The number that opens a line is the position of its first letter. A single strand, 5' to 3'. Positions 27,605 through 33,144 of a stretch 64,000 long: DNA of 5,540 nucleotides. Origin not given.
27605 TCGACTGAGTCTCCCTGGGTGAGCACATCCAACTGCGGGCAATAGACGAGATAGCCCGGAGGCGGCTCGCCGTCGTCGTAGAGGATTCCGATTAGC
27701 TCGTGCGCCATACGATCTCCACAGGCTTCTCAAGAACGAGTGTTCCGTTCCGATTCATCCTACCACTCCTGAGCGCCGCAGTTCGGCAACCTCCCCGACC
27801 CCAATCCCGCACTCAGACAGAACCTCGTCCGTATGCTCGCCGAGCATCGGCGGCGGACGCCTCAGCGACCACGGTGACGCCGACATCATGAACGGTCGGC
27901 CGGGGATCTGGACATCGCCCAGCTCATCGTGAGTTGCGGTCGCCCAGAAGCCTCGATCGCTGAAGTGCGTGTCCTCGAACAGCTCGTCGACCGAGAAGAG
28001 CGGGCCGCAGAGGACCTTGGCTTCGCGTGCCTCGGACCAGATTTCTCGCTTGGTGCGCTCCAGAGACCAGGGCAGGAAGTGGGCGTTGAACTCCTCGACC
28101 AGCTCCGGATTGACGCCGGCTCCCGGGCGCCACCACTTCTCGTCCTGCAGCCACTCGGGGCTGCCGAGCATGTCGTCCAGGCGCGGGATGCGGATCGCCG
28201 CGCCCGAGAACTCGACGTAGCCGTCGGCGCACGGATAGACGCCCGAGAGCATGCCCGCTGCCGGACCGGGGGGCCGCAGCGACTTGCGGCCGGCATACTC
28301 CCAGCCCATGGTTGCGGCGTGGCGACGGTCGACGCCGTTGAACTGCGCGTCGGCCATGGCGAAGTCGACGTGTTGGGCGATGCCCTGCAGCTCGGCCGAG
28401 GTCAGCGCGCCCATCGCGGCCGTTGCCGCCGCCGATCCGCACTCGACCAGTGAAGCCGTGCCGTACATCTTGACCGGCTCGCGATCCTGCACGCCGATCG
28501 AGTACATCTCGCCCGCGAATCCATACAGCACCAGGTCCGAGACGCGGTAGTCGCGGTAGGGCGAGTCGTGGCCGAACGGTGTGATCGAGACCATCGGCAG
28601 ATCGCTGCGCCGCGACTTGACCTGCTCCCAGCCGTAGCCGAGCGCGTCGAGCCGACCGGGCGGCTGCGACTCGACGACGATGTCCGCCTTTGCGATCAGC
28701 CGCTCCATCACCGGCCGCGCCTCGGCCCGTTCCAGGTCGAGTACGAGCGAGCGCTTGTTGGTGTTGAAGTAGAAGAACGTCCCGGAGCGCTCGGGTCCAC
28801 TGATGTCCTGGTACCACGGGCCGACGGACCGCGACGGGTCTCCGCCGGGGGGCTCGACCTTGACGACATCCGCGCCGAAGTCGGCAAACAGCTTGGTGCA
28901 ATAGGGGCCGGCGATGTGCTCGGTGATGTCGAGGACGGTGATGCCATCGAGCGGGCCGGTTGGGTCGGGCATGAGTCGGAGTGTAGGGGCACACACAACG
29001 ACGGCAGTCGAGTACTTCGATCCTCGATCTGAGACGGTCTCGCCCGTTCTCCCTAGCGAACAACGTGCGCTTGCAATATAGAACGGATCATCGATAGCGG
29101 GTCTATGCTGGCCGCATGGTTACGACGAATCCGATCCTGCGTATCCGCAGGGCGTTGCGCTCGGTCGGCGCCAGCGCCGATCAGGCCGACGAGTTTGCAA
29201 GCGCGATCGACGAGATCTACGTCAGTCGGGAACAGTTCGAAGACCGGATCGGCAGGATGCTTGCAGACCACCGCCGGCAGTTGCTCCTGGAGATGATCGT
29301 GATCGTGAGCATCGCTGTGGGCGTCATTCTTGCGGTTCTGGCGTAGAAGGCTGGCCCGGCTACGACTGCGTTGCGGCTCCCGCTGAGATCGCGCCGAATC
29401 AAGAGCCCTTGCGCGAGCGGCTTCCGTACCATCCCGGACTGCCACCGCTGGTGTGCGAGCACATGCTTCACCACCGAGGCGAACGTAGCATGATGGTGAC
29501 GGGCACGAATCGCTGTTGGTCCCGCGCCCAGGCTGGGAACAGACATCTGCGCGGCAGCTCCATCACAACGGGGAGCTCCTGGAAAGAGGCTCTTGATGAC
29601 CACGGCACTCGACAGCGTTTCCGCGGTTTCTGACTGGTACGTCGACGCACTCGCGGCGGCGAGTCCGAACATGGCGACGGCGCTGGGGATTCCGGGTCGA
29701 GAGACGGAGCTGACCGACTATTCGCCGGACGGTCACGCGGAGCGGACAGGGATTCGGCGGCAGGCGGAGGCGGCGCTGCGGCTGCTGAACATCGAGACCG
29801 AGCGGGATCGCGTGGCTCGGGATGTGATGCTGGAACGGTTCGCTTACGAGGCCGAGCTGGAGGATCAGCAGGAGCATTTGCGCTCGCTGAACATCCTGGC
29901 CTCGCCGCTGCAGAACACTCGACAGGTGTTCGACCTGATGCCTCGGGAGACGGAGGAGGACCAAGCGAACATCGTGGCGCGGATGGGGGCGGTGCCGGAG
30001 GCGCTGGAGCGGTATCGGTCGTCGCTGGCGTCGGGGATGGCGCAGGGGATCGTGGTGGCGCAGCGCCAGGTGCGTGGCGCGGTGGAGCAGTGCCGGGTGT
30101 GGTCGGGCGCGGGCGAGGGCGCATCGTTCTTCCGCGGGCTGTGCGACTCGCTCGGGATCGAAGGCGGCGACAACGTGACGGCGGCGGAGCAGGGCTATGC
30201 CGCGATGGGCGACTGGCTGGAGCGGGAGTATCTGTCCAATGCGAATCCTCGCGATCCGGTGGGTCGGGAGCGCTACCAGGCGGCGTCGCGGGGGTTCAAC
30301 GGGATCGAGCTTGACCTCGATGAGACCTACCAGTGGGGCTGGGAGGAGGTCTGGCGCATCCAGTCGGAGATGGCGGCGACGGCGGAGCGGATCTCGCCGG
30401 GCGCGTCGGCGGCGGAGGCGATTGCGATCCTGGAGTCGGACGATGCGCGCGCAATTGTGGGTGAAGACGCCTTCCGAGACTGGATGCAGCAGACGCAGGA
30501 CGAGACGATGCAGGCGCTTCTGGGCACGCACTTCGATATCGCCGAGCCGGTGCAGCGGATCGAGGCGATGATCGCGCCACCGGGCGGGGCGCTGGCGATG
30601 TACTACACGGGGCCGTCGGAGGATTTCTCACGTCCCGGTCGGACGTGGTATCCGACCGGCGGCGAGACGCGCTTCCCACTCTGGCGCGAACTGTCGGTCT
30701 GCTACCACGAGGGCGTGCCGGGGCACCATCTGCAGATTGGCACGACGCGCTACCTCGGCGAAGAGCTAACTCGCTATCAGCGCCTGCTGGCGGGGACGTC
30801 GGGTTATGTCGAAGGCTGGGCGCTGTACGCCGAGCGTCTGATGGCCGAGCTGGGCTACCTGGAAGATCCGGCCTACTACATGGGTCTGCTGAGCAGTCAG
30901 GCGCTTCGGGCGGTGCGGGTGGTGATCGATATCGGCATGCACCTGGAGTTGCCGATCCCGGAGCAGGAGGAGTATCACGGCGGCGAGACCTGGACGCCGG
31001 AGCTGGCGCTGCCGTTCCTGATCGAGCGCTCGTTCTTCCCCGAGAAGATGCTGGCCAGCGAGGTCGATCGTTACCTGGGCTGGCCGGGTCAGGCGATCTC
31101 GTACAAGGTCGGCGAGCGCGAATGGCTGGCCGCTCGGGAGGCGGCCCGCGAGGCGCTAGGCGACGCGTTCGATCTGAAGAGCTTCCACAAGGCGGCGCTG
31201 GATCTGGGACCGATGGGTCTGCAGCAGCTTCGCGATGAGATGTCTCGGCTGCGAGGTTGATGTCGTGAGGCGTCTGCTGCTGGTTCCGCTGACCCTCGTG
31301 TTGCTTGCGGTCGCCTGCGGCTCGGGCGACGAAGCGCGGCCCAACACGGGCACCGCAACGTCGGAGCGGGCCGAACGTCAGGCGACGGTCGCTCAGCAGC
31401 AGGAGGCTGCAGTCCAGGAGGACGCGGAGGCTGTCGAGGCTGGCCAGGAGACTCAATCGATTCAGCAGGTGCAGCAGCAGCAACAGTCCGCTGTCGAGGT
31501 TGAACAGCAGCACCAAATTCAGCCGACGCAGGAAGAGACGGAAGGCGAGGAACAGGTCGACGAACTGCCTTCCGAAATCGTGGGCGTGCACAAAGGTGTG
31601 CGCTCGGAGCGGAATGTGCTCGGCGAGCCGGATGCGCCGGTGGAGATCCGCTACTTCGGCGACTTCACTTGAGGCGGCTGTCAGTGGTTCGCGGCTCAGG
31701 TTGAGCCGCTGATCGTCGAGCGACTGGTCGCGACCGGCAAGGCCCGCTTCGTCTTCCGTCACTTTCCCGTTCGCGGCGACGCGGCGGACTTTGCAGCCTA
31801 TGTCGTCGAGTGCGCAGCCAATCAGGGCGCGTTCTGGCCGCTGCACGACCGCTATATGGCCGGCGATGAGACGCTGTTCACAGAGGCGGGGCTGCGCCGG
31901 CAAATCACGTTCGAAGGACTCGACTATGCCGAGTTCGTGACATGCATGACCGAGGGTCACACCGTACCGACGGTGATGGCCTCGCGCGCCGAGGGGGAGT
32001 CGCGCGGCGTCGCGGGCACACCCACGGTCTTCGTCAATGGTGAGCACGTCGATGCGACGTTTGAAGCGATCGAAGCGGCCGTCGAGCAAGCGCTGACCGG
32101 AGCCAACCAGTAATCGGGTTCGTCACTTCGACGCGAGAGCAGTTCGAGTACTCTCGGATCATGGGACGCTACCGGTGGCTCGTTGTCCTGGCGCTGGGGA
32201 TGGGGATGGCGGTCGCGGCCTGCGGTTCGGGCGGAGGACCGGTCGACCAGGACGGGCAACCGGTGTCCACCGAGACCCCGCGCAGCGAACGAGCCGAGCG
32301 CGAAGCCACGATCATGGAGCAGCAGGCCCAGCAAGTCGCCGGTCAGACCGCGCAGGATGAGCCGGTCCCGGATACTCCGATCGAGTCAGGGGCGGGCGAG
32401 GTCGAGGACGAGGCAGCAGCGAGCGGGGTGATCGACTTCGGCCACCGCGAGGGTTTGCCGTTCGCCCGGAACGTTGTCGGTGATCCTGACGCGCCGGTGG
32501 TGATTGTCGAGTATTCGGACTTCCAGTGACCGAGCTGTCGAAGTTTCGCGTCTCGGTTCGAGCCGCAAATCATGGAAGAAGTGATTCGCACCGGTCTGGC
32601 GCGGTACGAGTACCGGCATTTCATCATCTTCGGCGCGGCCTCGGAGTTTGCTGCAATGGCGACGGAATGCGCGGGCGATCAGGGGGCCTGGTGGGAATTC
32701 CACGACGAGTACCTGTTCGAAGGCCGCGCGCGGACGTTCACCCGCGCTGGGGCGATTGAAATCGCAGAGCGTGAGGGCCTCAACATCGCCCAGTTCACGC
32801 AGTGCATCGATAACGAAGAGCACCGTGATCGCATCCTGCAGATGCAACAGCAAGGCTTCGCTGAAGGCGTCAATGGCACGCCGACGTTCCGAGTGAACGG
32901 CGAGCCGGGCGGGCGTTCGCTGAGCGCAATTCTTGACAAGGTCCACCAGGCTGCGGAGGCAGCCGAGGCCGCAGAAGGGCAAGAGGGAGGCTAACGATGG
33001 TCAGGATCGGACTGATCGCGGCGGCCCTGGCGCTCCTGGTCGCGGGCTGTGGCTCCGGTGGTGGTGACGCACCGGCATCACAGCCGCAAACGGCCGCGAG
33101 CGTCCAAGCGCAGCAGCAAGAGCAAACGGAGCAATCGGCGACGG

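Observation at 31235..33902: Three tandem DsbA-like lipoproteins whose CxxC first cysteine is an in-frame TGA (candidate selenocysteine), each with a conserved downstream hairpin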

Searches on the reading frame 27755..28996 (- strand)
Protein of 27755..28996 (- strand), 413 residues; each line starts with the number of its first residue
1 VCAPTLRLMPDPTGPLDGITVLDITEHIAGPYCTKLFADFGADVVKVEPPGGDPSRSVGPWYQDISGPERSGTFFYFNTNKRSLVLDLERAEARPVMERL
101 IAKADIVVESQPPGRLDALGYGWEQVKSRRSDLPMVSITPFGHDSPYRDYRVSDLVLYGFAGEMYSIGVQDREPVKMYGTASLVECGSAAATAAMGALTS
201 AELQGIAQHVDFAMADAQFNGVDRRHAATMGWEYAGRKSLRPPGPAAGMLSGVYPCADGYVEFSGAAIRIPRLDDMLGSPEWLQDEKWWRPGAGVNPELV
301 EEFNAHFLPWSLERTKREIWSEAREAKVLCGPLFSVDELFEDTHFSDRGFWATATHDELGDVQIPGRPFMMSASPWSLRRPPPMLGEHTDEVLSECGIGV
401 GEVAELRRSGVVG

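Call 39: search_protein_families(library=pfam, proteins=[window:27755-28996:-], max_evalue=0.0001)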
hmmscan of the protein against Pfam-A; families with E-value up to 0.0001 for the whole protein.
window:27755-28996:- (413 aa): 1 family
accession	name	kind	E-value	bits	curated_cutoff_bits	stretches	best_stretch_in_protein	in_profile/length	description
PF02515.22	CoA_transf_3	-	5.8e-80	269.6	23.3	1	16-389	1-366/366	CoA-transferase family III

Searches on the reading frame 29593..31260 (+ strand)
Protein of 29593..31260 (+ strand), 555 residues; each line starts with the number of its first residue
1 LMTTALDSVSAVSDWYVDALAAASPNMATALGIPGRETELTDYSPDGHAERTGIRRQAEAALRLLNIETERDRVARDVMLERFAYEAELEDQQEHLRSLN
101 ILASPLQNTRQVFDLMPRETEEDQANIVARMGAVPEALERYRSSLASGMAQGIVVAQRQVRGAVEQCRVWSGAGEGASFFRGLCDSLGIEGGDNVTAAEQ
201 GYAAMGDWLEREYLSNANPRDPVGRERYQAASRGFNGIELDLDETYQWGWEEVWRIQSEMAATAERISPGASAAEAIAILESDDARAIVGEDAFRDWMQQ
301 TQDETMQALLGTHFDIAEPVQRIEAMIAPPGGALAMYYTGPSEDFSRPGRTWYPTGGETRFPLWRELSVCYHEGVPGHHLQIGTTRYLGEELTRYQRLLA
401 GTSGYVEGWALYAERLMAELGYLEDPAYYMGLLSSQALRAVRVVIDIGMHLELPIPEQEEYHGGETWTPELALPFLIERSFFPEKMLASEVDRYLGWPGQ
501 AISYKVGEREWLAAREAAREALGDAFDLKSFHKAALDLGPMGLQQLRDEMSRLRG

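Call 39: search_protein_families(library=pfam, proteins=[window:29593-31260:+], max_evalue=0.0001)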
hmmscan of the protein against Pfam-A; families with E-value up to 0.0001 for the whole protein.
window:29593-31260:+ (555 aa): 1 family
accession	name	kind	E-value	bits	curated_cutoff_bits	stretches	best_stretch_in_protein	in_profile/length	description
PF05960.17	DUF885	-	1.3e-144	484.2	32.4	1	25-550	1-532/532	Bacterial protein of unknown function (DUF885)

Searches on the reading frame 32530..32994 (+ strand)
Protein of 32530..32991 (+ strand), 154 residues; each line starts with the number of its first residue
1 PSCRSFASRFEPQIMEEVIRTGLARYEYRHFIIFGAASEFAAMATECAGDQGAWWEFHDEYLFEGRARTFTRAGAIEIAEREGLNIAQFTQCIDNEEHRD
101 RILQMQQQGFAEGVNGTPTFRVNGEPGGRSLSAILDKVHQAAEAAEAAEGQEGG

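Call 19: find_related_loci(query=A3, collection=genome_contigs, flank=6000)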
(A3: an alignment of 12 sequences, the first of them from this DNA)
Query A3 (154 aa) in genome_contigs; peptide patterns used: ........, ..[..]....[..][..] (x = any residue, [..] = any of these).
101 stretches matched a pattern; 65 encode a relative of the query (tblastn E <= 1e-3); 58 distinct loci.
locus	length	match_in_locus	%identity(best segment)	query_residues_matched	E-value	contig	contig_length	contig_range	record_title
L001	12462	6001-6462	97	1-154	2e-98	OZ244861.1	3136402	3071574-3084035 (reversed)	MAG: Dehalococcoidia bacterium isolate c89b5861-ddb0-43db-8093-953e815e1e37 genome assembly, chromosome: 1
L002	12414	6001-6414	96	1-138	2e-87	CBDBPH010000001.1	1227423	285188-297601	MAG: Dehalococcoidia bacterium isolate 745030fc-1ee1-449d-a068-ea6b321db757 genome assembly, contig: contig_1, whole gen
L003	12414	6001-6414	92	1-138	1e-85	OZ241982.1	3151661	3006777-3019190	MAG: Dehalococcoidia bacterium isolate a2993f7c-5a6d-48af-91e8-092aec37f8f7 genome assembly, chromosome: 1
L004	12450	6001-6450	75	1-150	7e-79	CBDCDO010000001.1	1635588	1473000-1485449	MAG: Dehalococcoidia bacterium isolate 8a6c8105-bb6e-4bad-94d5-fb500f7a6651 genome assembly, contig: contig_1, whole gen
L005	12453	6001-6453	74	1-151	7e-79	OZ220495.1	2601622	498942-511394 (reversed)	MAG: Dehalococcoidia bacterium isolate 23c5d8d9-c01e-4714-bf51-3e77b66f12ef genome assembly, chromosome: 1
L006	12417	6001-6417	79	1-139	1e-77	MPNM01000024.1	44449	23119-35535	MAG: Chloroflexi bacterium bin125 NODE_1396_length_44449_cov_21.9859_ID_2791, whole genome shotgun sequence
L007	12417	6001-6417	78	1-139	2e-77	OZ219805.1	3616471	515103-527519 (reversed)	MAG: Dehalococcoidia bacterium isolate c58c6e01-4a6e-4794-97be-e35f15c585e3 genome assembly, chromosome: 3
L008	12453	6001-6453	75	1-154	3e-77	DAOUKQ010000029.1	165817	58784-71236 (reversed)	MAG TPA_asm: Dehalococcoidia bacterium isolate S7_353 k113_1855865, whole genome shotgun sequence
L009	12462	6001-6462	79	1-154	3e-77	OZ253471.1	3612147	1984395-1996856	MAG: Dehalococcoidia bacterium isolate 41ac3497-52d9-4345-8c76-2a61940320b0 genome assembly, chromosome: 1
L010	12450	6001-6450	77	1-150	3e-77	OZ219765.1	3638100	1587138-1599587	MAG: Dehalococcoidia bacterium isolate 2efd49d1-a845-418d-b650-c606456da4a2 genome assembly, chromosome: 2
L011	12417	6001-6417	78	1-139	7e-77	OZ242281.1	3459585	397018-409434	MAG: Dehalococcoidia bacterium isolate 5b41c312-3693-4c79-a24d-842b6111755b genome assembly, chromosome: 1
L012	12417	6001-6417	78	1-139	7e-77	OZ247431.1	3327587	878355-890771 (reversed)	MAG: Dehalococcoidia bacterium isolate c15901d5-d28f-4d5c-bcfc-8c60e7bd0c97 genome assembly, chromosome: 1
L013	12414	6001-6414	78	1-138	7e-76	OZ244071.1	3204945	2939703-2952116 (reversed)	MAG: Dehalococcoidia bacterium isolate 772cc28d-f118-45af-92c8-bcb28103da5b genome assembly, chromosome: 1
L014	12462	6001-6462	78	1-154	1e-75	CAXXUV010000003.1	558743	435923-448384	MAG: Dehalococcoidia bacterium isolate 53e0c16e-ff2d-4f84-9f2e-96c73ee24ba6 genome assembly, contig: contig_3, whole gen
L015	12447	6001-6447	71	1-149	9e-75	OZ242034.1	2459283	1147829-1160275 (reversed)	MAG: Dehalococcoidia bacterium isolate 72ec99ff-6f13-4058-b9f9-659670a83d8f genome assembly, chromosome: 1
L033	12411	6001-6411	51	1-138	2e-44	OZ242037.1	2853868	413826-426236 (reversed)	MAG: Dehalococcoidia bacterium isolate 2a7bb1ba-5d4f-497c-a9a7-d309ef017ae2 genome assembly, chromosome: 1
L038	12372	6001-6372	45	1-124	9e-31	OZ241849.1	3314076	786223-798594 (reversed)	MAG: Dehalococcoidia bacterium isolate e0324ba9-04d6-4c46-83e9-6adffe65d82a genome assembly, chromosome: 1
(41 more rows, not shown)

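Call 47: find_encoding_contigs(protein=window:32572-32994:+, flank=3000, max_places=4)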
Protein window:32572-32994:+ (140 aa): 4 contigs read that carry it; 3 places shown.
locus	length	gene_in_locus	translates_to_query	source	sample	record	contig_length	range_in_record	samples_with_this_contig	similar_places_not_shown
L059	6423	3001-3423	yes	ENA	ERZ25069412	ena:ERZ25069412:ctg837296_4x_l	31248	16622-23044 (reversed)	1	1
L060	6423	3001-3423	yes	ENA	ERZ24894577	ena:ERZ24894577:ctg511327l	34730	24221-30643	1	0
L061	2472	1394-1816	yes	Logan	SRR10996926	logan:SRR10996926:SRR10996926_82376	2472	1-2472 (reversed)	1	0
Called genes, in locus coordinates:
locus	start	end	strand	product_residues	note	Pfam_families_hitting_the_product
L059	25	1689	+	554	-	PF05960:DUF885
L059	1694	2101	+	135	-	-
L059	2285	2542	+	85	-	PF01323:DSBA (weak), PF13462:Thioredoxin_4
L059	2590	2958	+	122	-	-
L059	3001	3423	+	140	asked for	PF13462:Thioredoxin_4, PF01323:DSBA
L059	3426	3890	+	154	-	-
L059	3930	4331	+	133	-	PF13462:Thioredoxin_4, PF01323:DSBA (weak)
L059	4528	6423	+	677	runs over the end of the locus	-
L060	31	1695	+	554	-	PF05960:DUF885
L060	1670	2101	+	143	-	-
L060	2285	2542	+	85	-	PF01323:DSBA (weak), PF13462:Thioredoxin_4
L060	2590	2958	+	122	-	-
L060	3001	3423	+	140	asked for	PF13462:Thioredoxin_4, PF01323:DSBA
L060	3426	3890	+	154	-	-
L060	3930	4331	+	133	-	PF13462:Thioredoxin_4, PF01323:DSBA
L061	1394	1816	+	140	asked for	PF13462:Thioredoxin_4, PF01323:DSBA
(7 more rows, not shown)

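Call 70: search_protein_representatives(protein=window:32530-32991:+)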
Query: 154 residues. Proteins with E-value up to 0.001 (for the whole library): 13547; up to 1e-10: 1991; up to 1e-30: 33. The best 150 are listed.
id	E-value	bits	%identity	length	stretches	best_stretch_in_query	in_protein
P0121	1.9e-64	232.4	34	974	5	23-137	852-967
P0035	1.3e-63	229.7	76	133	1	20-150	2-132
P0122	6.6e-50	185.2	33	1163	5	6-126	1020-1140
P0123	1.2e-48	181.2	31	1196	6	24-125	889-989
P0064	3.8e-43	163.3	79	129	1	20-110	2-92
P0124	1.5e-41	158.1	34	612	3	1-134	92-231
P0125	2.6e-41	157.3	33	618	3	6-126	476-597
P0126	5.5e-41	156.3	34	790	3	20-129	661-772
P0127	3.6e-39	150.4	34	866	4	6-135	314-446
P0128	1.6e-38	148.3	33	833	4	24-126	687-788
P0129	7.5e-38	146.1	33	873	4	24-125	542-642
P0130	5.0e-37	143.5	32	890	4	23-125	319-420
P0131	5.6e-37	143.3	30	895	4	6-126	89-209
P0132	5.9e-37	143.2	37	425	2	3-126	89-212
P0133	2.2e-36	141.4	34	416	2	1-128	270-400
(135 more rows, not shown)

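Call 73: search_protein_families(library=pfam, proteins=[L033:508-2148:+, L033:2970-4685:+, L033:4718-5590:+, L003:7515-8684:+, L038:6478-8139:+], max_evalue=0.01)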
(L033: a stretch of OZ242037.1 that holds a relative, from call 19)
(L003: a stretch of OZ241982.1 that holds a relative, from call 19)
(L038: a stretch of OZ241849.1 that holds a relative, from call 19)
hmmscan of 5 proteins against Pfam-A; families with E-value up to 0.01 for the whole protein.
L033:508-2148:+ (547 aa): 1 family
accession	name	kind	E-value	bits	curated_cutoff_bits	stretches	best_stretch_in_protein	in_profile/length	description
PF00160.26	Pro_isomerase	-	1.6e-16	61.3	21.7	1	201-335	9-144/159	Cyclophilin type peptidyl-prolyl cis-trans isomerase/CLD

L033:2970-4685:+ (572 aa): 3 families
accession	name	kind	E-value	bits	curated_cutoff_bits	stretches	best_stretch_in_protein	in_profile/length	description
PF00160.26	Pro_isomerase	-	2.4e-14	54.3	21.7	1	194-336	6-144/159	Cyclophilin type peptidyl-prolyl cis-trans isomerase/CLD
PF13462.12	Thioredoxin_4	-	1.7e-07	32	23.2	1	375-488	6-117/165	Thioredoxin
PF03745.19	DUF309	-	6.6e-05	22.9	27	1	441-462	7-26/59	Domain of unknown function (DUF309)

L033:4718-5590:+ (291 aa): 1 family
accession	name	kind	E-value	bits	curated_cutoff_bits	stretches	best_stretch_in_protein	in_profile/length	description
PF13462.12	Thioredoxin_4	-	3.7e-18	66.7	23.2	1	114-269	6-161/165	Thioredoxin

L003:7515-8684:+ (390 aa): 5 families
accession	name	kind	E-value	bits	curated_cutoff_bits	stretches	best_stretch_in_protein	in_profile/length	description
PF13191.12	AAA_16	-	1e-15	59.1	32.6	1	19-204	2-167/167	AAA ATPase domain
PF13401.12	AAA_22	-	3.1e-06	28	27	1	42-205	5-122/130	AAA domain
PF10236.15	DAP3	-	0.0017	18.1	23.1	1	39-81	20-62/311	Mitochondrial ribosomal death-associated protein 3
PF13604.12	AAA_30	-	0.0044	17.2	27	0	37-188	13-109/191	AAA domain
PF13173.12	AAA_14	-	0.0051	17.3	27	0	45-64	5-24/129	AAA domain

L038:6478-8139:+ (554 aa): 2 families
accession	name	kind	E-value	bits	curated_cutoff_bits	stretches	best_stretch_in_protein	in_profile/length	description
PF02826.25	2-Hacid_dh_C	-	3.7e-52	176.7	25.1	1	334-507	1-178/178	D-isomer specific 2-hydroxyacid dehydrogenase, NAD binding domain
PF00389.36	2-Hacid_dh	-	2.1e-18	66.7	24.6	1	253-539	21-134/134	D-isomer specific 2-hydroxyacid dehydrogenase, catalytic domain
